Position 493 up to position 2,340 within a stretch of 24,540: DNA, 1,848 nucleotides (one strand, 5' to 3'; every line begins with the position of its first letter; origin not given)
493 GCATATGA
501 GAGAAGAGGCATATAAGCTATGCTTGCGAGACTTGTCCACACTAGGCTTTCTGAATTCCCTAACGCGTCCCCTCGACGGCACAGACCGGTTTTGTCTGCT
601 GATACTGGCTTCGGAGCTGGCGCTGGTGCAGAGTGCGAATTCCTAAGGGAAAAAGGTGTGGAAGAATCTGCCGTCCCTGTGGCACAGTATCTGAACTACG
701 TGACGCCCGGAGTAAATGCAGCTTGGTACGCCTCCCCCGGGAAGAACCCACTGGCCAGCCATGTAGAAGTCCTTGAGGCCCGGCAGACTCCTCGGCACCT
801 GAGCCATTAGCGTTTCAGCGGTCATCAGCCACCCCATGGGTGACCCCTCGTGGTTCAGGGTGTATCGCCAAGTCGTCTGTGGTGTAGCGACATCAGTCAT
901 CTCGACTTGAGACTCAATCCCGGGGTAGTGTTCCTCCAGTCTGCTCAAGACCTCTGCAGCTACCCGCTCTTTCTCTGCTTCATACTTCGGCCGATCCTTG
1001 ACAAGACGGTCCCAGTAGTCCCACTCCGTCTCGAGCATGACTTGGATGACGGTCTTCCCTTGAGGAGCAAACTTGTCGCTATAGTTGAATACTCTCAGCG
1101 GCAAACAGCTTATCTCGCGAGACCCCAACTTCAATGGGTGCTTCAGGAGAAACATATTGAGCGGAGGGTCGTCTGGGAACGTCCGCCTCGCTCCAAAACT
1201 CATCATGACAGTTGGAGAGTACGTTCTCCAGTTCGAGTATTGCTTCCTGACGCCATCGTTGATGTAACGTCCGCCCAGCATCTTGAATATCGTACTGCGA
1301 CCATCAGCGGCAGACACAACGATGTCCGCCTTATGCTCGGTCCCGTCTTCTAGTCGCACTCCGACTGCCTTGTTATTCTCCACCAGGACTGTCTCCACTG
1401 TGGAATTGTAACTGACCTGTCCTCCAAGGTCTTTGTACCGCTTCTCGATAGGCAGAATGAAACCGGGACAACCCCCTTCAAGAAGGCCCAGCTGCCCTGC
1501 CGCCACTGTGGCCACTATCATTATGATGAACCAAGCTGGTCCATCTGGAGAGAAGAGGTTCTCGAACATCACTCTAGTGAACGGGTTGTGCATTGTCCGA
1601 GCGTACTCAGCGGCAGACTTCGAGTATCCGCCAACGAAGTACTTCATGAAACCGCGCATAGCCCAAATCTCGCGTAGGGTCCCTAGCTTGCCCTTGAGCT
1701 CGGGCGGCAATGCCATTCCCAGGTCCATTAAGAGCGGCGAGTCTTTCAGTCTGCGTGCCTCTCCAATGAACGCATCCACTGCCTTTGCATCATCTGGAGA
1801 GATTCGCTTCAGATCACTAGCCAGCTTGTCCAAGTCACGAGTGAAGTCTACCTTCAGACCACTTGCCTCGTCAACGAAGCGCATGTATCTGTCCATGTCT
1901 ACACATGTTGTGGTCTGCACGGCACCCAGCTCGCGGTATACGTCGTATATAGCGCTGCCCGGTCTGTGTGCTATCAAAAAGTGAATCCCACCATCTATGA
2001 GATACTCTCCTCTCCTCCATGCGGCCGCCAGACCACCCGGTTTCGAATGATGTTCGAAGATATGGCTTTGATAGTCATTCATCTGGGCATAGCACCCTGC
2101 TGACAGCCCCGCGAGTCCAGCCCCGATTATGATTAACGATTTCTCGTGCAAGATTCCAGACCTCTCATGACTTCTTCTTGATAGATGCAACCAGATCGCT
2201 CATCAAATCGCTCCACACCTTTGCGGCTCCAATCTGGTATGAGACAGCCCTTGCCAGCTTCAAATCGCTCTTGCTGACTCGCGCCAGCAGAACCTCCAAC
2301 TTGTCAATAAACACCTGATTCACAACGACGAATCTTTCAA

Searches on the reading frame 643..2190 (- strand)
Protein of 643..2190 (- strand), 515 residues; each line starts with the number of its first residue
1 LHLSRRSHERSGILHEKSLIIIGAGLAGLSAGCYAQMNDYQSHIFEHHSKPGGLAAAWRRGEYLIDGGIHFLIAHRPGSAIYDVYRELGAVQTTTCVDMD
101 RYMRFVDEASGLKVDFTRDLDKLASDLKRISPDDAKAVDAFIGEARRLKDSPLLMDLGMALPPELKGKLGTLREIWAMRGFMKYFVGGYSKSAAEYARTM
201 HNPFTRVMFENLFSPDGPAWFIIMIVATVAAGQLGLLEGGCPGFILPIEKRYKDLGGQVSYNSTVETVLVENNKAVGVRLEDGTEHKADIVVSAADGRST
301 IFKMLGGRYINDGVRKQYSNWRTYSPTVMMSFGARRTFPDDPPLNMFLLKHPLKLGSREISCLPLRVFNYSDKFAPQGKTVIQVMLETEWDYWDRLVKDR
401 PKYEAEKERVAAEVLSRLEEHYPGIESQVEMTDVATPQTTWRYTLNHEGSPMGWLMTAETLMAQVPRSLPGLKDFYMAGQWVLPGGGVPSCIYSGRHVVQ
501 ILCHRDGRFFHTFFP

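Call 4: search_protein_families(library=pfam, proteins=[window:643-2190:-])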
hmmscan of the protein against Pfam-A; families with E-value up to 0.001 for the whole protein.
window:643-2190:- (515 aa): 6 families
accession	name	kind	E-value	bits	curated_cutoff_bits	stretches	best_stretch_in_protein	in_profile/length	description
PF01593.30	Amino_oxidase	-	3.9e-18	66.4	19.8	1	26-500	1-440/443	Flavin containing amine oxidoreductase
PF13450.12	NAD_binding_8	-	6.3e-13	49.2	21.9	1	21-88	1-68/68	NAD(P)-binding Rossmann-like domain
PF01266.30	DAO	-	5.2e-08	33.2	27.9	0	251-427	158-301/353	FAD dependent oxidoreductase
PF00890.30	FAD_binding_2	-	7.9e-05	22.4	20.4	0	19-61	2-43/414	FAD binding domain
PF03486.20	HI0933_like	-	0.00011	22.2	50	0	18-52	2-36/244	HI0933-like protein Rossmann domain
PF07992.20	Pyr_redox_2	-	0.0009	19.2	26.1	0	18-46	2-30/291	Pyridine nucleotide-disulphide oxidoreductase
